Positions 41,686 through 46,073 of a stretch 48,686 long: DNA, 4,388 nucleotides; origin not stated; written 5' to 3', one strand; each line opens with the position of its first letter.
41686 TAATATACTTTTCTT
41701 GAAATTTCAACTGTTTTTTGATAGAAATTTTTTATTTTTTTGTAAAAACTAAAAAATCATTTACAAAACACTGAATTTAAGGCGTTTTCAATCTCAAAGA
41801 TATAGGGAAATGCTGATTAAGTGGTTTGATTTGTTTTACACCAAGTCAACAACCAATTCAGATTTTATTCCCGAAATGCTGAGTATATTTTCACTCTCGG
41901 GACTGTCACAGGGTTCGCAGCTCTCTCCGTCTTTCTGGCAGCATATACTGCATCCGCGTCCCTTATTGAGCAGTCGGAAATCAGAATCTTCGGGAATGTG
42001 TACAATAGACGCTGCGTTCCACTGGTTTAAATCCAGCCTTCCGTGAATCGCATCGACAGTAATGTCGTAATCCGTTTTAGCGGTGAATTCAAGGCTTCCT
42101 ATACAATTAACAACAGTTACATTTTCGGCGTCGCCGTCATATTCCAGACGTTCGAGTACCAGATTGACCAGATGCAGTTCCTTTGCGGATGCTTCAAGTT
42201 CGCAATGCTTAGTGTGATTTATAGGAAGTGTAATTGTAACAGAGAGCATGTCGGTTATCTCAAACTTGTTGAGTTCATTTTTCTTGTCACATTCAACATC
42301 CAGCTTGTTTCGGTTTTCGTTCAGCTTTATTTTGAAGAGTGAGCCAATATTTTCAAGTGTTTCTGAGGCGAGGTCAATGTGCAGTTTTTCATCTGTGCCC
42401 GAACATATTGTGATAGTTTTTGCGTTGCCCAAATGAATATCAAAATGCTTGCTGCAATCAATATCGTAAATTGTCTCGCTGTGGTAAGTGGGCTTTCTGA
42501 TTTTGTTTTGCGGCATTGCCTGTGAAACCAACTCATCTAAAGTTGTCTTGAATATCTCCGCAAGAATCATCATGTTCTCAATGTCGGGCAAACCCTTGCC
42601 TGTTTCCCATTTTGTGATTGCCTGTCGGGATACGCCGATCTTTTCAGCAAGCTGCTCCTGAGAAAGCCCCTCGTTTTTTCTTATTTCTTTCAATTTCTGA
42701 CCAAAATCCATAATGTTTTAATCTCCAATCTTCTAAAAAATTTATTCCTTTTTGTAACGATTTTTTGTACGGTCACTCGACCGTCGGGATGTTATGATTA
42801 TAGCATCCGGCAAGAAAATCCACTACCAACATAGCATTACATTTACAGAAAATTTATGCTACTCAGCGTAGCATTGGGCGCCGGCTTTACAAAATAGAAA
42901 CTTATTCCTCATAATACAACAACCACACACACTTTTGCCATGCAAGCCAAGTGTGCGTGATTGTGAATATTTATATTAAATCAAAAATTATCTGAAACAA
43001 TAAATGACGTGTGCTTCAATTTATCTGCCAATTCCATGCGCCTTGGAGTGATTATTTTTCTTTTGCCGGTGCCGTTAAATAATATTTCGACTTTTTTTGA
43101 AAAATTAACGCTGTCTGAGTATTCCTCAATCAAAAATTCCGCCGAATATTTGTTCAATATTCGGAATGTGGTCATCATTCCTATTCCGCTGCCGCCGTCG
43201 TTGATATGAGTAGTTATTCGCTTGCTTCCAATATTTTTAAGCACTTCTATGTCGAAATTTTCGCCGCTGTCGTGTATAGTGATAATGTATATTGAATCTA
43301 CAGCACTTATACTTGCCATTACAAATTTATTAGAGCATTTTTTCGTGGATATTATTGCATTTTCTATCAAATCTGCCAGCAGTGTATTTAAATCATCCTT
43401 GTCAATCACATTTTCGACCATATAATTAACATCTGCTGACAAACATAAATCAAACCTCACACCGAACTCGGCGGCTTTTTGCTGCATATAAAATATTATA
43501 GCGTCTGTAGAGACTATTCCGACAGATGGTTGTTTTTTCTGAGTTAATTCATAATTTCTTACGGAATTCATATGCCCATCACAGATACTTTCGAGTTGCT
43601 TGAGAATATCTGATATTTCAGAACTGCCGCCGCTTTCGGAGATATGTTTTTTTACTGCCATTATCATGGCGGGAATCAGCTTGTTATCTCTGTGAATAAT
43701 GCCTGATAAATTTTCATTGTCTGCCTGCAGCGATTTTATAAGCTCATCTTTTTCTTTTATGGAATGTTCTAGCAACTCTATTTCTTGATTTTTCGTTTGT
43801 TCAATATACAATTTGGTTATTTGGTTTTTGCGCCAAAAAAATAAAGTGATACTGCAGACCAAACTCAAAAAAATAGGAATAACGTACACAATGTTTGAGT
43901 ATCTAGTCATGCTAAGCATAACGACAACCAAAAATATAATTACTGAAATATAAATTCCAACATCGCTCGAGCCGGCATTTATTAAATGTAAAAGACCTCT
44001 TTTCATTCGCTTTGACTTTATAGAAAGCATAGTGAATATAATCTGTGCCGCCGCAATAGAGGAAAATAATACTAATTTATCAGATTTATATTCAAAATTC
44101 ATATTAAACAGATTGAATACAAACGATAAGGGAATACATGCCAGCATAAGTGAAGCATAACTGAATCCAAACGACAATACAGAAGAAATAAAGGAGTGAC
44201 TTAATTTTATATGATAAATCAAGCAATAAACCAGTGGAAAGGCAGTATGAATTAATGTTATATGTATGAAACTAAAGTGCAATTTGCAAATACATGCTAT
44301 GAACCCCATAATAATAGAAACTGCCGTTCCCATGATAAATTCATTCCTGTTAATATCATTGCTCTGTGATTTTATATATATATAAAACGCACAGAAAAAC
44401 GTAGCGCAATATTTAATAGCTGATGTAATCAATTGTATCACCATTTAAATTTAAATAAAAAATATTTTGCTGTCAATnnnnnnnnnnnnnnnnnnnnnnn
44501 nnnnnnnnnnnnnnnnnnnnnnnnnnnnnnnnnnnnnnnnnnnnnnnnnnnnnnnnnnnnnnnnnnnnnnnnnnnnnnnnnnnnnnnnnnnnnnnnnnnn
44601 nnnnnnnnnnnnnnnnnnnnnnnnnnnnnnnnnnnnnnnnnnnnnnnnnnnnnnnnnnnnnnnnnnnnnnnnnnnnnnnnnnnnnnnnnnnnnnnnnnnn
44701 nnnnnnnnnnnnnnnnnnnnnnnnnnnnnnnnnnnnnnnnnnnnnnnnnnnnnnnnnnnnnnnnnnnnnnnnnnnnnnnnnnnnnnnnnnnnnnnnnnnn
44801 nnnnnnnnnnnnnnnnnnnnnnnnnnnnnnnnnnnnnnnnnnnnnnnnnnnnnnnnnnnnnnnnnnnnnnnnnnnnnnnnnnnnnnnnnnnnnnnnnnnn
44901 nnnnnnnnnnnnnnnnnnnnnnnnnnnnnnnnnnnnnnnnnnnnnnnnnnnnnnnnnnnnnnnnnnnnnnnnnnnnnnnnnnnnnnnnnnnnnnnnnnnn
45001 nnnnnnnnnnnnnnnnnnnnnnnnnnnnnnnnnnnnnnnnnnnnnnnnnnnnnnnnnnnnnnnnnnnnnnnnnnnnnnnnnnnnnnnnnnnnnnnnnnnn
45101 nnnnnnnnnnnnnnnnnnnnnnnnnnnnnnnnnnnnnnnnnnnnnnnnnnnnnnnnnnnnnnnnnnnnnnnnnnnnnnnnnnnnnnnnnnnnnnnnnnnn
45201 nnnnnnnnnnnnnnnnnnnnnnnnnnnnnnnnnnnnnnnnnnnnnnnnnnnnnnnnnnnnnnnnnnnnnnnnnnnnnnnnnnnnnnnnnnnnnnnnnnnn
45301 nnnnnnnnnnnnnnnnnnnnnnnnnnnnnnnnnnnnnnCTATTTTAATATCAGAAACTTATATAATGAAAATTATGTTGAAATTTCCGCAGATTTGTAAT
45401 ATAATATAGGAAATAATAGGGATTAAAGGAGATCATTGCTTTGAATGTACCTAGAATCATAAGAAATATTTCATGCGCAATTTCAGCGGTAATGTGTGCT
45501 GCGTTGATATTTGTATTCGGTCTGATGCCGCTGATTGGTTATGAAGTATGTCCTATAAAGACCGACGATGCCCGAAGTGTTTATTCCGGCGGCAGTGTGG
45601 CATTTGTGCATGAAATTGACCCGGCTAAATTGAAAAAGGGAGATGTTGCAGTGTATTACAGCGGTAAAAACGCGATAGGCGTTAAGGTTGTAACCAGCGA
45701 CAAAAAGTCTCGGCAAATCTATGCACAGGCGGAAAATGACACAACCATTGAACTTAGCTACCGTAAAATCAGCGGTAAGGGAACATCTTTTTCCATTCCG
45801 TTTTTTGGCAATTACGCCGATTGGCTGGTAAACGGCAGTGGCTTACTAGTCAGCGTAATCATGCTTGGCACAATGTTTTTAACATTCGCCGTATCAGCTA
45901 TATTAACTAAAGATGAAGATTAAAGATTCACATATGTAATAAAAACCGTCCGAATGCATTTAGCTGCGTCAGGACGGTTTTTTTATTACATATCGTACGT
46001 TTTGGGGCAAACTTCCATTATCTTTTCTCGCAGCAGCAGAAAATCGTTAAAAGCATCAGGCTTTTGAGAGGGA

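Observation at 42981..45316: Spo0A-type response regulator paired with a dedicated AgrC-like 7-TM histidine kinase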

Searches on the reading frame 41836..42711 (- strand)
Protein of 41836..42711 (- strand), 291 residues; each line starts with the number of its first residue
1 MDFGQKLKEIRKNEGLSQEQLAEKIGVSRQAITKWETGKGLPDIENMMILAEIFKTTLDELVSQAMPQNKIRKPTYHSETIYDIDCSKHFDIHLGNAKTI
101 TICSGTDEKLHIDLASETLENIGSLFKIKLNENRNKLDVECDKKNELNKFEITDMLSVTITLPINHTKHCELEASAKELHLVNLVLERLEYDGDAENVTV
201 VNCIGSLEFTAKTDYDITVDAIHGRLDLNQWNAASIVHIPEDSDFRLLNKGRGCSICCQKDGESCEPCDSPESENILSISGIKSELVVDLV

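Call 3: search_protein_families(library=pfam, proteins=[window:41836-42711:-], max_evalue=0.1)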
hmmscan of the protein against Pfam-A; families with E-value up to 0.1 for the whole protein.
window:41836-42711:- (291 aa): 19 families
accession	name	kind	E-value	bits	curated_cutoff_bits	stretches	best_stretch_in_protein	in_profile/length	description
PF01381.28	HTH_3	-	3.7e-19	68.9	23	1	7-61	1-55/55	Helix-turn-helix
PF12844.13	HTH_19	-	4.1e-13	49.5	30.2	1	4-64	1-61/64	Helix-turn-helix domain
PF13560.12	HTH_31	-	2.1e-11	44.4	27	1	2-61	1-61/64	Helix-turn-helix domain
PF13443.12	HTH_26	-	5.7e-06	26.9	22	1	6-62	1-58/63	Cro/C1-type HTH DNA-binding domain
PF13412.12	HTH_24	-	4.4e-05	23.4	21.9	1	7-33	9-35/48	Winged helix-turn-helix DNA-binding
PF08279.18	HTH_11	-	0.00027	21.2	25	1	6-34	5-34/55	HTH domain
PF15943.11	YdaS_toxin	-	0.0026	18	30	1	17-38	10-31/65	Bacterial toxin YdaS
PF01047.28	MarR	-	0.0072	16.6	24.6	1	7-35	9-37/59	MarR family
PF15731.11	MqsA_antitoxin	-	0.0091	16.6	30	1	5-50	72-117/131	Antitoxin component of bacterial toxin-antitoxin system, MqsA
PF13413.12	HTH_25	-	0.013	15.7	24.6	1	7-38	2-33/62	Helix-turn-helix domain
PF17762.8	HTH_ParB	-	0.015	15.8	22.6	1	5-33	10-38/102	ParB HTH domain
PF07022.19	Phage_CI_repr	-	0.017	15.9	22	1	17-62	13-58/65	Bacteriophage CI repressor helix-turn-helix domain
PF13384.12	HTH_23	-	0.024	14.9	24.6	1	14-35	16-37/50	Homeodomain-like domain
PF12802.13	MarR_2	-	0.03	14.9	27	1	9-33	13-38/61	MarR family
PF04545.22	Sigma70_r4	-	0.033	14.1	24.1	0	11-32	16-37/50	Sigma-70, region 4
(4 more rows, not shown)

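Call 4: search_protein_families(library=ncbifam, proteins=[window:41836-42711:-], max_evalue=0.1)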
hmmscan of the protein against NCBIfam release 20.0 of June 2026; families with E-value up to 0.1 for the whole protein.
window:41836-42711:- (291 aa): 26 families (the best 25 are shown)
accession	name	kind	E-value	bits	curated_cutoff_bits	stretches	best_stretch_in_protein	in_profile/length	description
NF041951.1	phage_RstR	subfamily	3.5e-18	65.8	80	1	1-81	1-81/108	RstR family transcriptional repressor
TIGR03070.1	couple_hipB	subfamily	4.2e-11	42.6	71.65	1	2-54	2-54/58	type II toxin-antitoxin system Y4mF family antitoxin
NF052239.1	antitox_spr1629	equivalog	4.8e-11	42.4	335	1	2-66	2-66/377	spr1629 family repressor/antitoxin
NF003162.0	PRK04140.1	equivalog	2.8e-10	39.7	263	1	4-63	128-187/317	transcriptional regulator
TIGR00270.2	TIGR00270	equivalog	5.5e-09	36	110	1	2-68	75-141/159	multiprotein bridging factor aMBF1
TIGR03830.1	CxxCG_CxxCG_HTH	subfamily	3e-08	33.5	61.8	1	4-52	67-115/127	type II TA system antitoxin MqsA family protein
NF007257.0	PRK09706.1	subfamily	6e-08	32.6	101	1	3-57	6-60/135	transcriptional repressor DicA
NF007408.0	PRK09943.1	equivalog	7.9e-08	32.1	211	1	3-67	8-72/185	HTH-type transcriptional regulator PuuR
NF047948.1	male_kill_WMK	equivalog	2.8e-07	30.3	300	1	3-71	6-75/300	WO male-killing family protein Wmk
NF006015.0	PRK08154.1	subfamily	3e-06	26.6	204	1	2-66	30-94/314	anaerobic benzoate catabolism transcriptional regulator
NF047542.1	telomere_Tap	equivalog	3.4e-05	22.8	600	1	8-75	23-89/695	telomere-associated protein Tap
NF038310.1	lysogeny_AimR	equivalog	0.00044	19.4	70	1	7-54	1-48/365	AimR family lysis-lysogeny pheromone receptor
NF041265.1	NadS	equivalog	0.00061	20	60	1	7-53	35-81/94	NadS family protein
NF007271.0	PRK09726.1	equivalog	0.0012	18.8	79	1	5-38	15-48/88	type II toxin-antitoxin system antitoxin HipB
NF041575.1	antitoxPezA_Strep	equivalog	0.0012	18.8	290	1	4-62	3-61/158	type II toxin-antitoxin system antitoxin PezA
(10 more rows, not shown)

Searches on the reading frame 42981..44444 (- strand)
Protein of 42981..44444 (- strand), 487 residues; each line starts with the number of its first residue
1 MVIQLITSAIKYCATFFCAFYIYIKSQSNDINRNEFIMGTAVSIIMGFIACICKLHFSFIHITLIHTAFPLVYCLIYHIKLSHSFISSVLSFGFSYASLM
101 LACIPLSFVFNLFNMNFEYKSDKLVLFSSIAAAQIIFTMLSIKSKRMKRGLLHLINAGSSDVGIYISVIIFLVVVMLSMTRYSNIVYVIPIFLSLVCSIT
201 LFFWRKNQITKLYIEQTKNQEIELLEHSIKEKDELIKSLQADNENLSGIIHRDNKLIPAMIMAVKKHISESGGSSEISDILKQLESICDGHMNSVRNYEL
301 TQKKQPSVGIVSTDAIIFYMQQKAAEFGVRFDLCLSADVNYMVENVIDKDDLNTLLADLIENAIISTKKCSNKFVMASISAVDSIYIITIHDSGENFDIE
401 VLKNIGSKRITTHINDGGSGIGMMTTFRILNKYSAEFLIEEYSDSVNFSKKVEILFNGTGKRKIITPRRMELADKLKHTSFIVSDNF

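Call 3: search_protein_families(library=pfam, proteins=[window:42981-44444:-], max_evalue=0.1)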
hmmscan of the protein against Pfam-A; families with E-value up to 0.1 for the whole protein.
window:42981-44444:- (487 aa): 4 families
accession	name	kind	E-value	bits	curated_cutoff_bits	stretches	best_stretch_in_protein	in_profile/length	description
PF14501.12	HATPase_c_5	-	7.8e-07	29.4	22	1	349-447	3-96/102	GHKL domain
PF02518.31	HATPase_c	-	2.1e-06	28.6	26.4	1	348-437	2-91/111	Histidine kinase-, DNA gyrase B-, and HSP90-like ATPase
PF11594.13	Med28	-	0.014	16.2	29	1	192-240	43-92/102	Mediator complex subunit 28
PF06785.16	UPF0242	-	0.094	13.2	33.5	1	165-251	12-107/194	Uncharacterised protein family (UPF0242) N-terminus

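Call 4: search_protein_families(library=ncbifam, proteins=[window:42981-44444:-], max_evalue=0.1)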
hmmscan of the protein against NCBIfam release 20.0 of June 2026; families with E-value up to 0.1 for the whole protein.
window:42981-44444:- (487 aa): 10 families
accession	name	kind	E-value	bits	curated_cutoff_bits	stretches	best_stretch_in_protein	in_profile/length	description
NF008298.1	PRK11086.1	subfamily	7.1e-05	21.4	520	1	322-424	395-496/529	DcuS/MalK family sensor histidine kinase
NF008468.0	PRK11360.1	equivalog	0.00046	18.7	646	1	316-437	474-590/616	two-component system sensor histidine kinase AtoS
NF008025.0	PRK10755.1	equivalog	0.0011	17.7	314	1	350-448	252-348/362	two-component system sensor histidine kinase PmrB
TIGR02966.1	phoR_proteo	equivalog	0.0016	17.5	334.2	1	303-440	181-320/333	phosphate regulon sensor histidine kinase PhoR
NF041735.1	hist_kin_RppB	equivalog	0.0029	16.5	400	1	313-436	293-420/438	two-component system sensor histidine kinase RppB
NF008077.0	PRK10815.1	equivalog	0.0053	15.5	497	1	324-456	357-478/488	two-component system sensor histidine kinase PhoQ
NF012163.2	BaeS_SmeS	equivalog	0.0069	15.3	500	1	318-434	316-437/457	sensor histidine kinase efflux regulator BaeS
NF033792.0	ActS_PrrB_HisK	equivalog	0.031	13.1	350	1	326-426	287-388/423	ActS/PrrB/RegB family redox-sensitive histidine kinase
TIGR01925.2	spIIAB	equivalog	0.039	13.9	135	1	337-424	26-109/137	anti-sigma F factor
NF008173.0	PRK10920.1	equivalog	0.083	11.9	313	0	181-274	34-128/390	uroporphyrinogen-III C-methyltransferase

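Call 8: find_homologous_proteins(query=window:42981-44444:-)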
Query window:42981-44444:- (487 aa): 501 proteins with E <= 0.001 among 8000 candidates; the best 120 are listed.
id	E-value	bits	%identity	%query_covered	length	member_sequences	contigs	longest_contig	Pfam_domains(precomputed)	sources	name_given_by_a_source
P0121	9.5e-284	959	99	92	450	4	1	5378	PF02518.32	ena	-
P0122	1.6e-250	850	81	100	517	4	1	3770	PF02518.32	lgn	-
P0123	5.0e-196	670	64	99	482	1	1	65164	PF02518.32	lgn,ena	-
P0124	5.1e-139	483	49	99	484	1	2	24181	-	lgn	-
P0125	5.1e-135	469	60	75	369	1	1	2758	-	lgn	-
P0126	1.4e-127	445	47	97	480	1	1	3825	PF02518.32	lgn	-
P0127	1.4e-88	316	37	95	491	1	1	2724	PF02518.32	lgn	-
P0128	2.2e-88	316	36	93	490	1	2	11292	-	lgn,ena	-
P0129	6.9e-88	314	36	95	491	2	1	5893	PF02518.32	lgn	-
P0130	6.6e-87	311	43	79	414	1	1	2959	PF02518.32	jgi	jgi:signal transduction histidine kinase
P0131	2.1e-86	309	35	95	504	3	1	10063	PF02518.32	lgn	-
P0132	3.3e-86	308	44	67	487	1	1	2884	PF02518.32,PF14501.13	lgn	-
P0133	9.3e-86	307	37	94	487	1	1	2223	-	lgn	-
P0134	9.5e-86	307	37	94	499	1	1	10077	PF02518.32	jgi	jgi:signal transduction histidine kinase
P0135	1.4e-85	306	36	97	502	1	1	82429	PF02518.32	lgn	-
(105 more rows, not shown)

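Call 27: search_solved_structures(query=window:42981-44444:-, max_evalue=1, show_alignments=3)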
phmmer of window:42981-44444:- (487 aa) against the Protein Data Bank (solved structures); distinct sequences matched with E-value up to 1: 4.
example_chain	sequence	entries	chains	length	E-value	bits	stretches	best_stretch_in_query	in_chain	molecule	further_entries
8a3u_A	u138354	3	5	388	0.059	15.9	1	346-436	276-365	Putative Sensory box protein,Sensor protein FixL | Putative Sensory box protein,Putative Sensory box protein,Sensor protein FixL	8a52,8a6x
8a7f_A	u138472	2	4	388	0.059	15.9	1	346-436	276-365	Putative Sensory box protein,Sensor protein FixL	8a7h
4gcz_A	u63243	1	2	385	0.059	15.9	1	346-436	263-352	Blue-light photoreceptor, Sensor protein fixL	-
3d36_A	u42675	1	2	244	0.096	15.2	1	349-440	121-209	Sporulation kinase B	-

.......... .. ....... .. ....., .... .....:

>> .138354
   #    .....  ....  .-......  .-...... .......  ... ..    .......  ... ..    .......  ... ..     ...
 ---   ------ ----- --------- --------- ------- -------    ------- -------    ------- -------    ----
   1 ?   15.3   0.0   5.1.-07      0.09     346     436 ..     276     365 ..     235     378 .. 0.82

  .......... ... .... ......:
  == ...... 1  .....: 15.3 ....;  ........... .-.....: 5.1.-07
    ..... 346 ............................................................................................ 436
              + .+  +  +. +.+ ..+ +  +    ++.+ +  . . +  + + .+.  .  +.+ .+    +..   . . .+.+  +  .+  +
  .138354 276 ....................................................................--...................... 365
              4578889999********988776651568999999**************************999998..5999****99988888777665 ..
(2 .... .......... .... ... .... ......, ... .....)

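Call 50: predict_structure(alignment_id=A2)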
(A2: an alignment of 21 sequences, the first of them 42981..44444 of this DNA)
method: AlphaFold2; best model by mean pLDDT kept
length: 487 residues; sequences in the alignment: 21
mean_pLDDT: 79.7   pTM: 0.46
mean pLDDT of the five models: 79.7, 78.5, 77.9, 76.1, 75.9
residues with pLDDT >= 90: 88; 70-90: 297; 50-70: 88; < 50: 14
segments of 3 or more residues with pLDDT < 50: 293-302
pLDDT, mean of each block of 10 residues (from residue 1): 85 92 78 86 90 82 87 86 86 90 87 74 85 90 62 57 84 80 67 87 81 80 87 86 70 55 68 67 68 46 65 80 85 86 90 89 86 90 90 87 76 56 77 93 81 92 88 73 77
secondary structure, 60 per line:
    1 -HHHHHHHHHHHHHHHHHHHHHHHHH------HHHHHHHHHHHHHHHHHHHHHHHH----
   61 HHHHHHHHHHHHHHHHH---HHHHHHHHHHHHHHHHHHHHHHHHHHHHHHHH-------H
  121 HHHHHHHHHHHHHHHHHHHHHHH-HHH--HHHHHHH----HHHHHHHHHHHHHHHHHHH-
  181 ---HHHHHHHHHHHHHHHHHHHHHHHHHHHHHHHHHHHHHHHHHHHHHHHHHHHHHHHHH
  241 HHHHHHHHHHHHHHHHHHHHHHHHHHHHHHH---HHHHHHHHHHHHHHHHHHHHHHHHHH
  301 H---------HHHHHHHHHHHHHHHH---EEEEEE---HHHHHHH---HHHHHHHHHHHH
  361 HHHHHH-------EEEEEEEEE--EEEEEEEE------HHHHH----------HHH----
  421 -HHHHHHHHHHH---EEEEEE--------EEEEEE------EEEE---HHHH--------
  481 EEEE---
elements in order: H2-26 H33-56 H61-77 H81-112 H120-143 H150-156 H161-179 H184-271 H275-301 H311-326 E330-335 H339-345 H349-366 E374-382 E385-392 H399-403 H422-432 E436-441 E450-455 E462-465 H469-472 E481-484

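Call 53: fold_search(model_id=the predicted structure, library=pdb)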
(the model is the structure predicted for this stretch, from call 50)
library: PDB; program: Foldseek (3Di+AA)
matches with E <= 10: 509; with E <= 0.001: 122
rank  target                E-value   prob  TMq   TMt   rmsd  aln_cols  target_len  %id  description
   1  9jfj_A                2.0e-06  1.00  0.23  0.45  11.1       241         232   17  Crystal structure of the cytoplasmic domain of ZraS in ADP-bound form (released 2025-03-26)
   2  6rh0_B                6.7e-06  1.00  0.25  0.49  11.9       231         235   14  Revisiting pH-gated conformational switch. Complex HK853-RR468 pH 5.5 (released 2020-02-19)
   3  8a52_A                7.3e-06  1.00  0.23  0.30  16.9       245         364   15  Crystal structure of a chimeric LOV-Histidine kinase SB2F1 (asymmetrical variant, trigonal form with long c-axis) (released 2023-12-27)
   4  8vc9_F                9.1e-06  1.00  0.24  0.30  19.4       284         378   15  Hybrid response regulator LvrB from Leptospira / phosphorylated REC form (released 2024-12-18)
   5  9jfj_C                1.0e-05  1.00  0.24  0.47  11.3       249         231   16  Crystal structure of the cytoplasmic domain of ZraS in ADP-bound form (released 2025-03-26)
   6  6rgy_B                1.1e-05  1.00  0.24  0.47  12.2       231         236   15  Revisiting pH-gated conformational switch. Complex HK853-RR468 pH 7.5 (released 2020-02-19)
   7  4jav_B                1.4e-05  1.00  0.25  0.47  14.6       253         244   14  Structural basis of a rationally rewired protein-protein interface (HK853wt and RR468mutant V13P, L14I, I17M and N21V) (released 2013-09-04)
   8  8vc9_A                1.6e-05  1.00  0.25  0.31  19.3       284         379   14  Hybrid response regulator LvrB from Leptospira / phosphorylated REC form (released 2024-12-18)
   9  6rh8_A                1.8e-05  1.00  0.25  0.48  12.0       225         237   13  Revisiting pH-gated conformational switch. Complex HK853 mutant H260A -RR468 mutant D53A pH 5.3 (released 2020-02-19)
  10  6rgz_A                1.8e-05  1.00  0.25  0.48  12.1       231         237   15  Revisiting pH-gated conformational switch. Complex HK853-RR468 pH 6.5 (released 2020-02-19)
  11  6azr_A                2.0e-05  1.00  0.24  0.48  11.8       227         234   15  Crystal structure of the T264A HK853cp-BeF3-RR468 complex (released 2017-12-27)
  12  6rh7_A                2.3e-05  1.00  0.24  0.47  12.0       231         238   14  Revisiting pH-gated conformational switch. Complex HK853 mutant H260A -RR468 mutant D53A pH 7.5 (released 2020-02-19)
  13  4gcz_A                2.3e-05  1.00  0.25  0.33  12.9       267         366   17  Structure of a blue-light photoreceptor (released 2013-06-19)
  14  2c2a                  2.3e-05  1.00  0.24  0.46  15.3       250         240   15  Structure of the entire cytoplasmic portion of a sensor histidine kinase protein (released 2005-11-21)
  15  6rgy_A                2.5e-05  1.00  0.24  0.47  12.1       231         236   14  Revisiting pH-gated conformational switch. Complex HK853-RR468 pH 7.5 (released 2020-02-19)
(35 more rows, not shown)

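Call 73: search_protein_families(library=pfam, alignment_id=A2, max_evalue=0.001)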
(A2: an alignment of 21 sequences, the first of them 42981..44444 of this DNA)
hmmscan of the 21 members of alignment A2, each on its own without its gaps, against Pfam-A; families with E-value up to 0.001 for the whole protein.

A. member 1, window:42981-44444:- (487 aa): 2 families
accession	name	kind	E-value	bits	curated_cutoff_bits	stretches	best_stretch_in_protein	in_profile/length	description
PF14501.12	HATPase_c_5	-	7.8e-07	29.4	22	1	349-447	3-96/102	GHKL domain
PF02518.31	HATPase_c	-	2.1e-06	28.6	26.4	1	348-437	2-91/111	Histidine kinase-, DNA gyrase B-, and HSP90-like ATPase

B. families by the number of members that match (of 21 scanned): 3 families
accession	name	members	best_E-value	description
PF02518.31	HATPase_c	19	5.6e-09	Histidine kinase-, DNA gyrase B-, and HSP90-like ATPase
PF14501.12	HATPase_c_5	17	1.8e-07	GHKL domain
PF13581.12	HATPase_c_2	1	5.7e-05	Histidine kinase-like ATPase domain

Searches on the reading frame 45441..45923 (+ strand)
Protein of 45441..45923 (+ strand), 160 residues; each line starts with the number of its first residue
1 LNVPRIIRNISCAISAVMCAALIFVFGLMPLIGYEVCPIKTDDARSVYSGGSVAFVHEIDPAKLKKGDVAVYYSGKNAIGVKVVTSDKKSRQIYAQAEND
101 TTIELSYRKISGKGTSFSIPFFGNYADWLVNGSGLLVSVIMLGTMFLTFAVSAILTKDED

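Call 3: search_protein_families(library=pfam, proteins=[window:45441-45923:+], max_evalue=0.1)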
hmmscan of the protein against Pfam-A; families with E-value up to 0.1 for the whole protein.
window:45441-45923:+ (160 aa): 0 families

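Call 4: search_protein_families(library=ncbifam, proteins=[window:45441-45923:+], max_evalue=0.1)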
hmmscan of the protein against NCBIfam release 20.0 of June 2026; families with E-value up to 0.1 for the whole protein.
window:45441-45923:+ (160 aa): 2 families
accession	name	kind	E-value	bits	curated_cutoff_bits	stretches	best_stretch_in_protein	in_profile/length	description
TIGR02228.1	sigpep_I_arch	equivalog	1.6e-05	24.8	51.85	1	47-152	44-156/158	signal peptidase I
NF046067.1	SigPepSipWBacil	equivalog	0.0001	22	190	1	31-155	35-166/189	signal peptidase I SipW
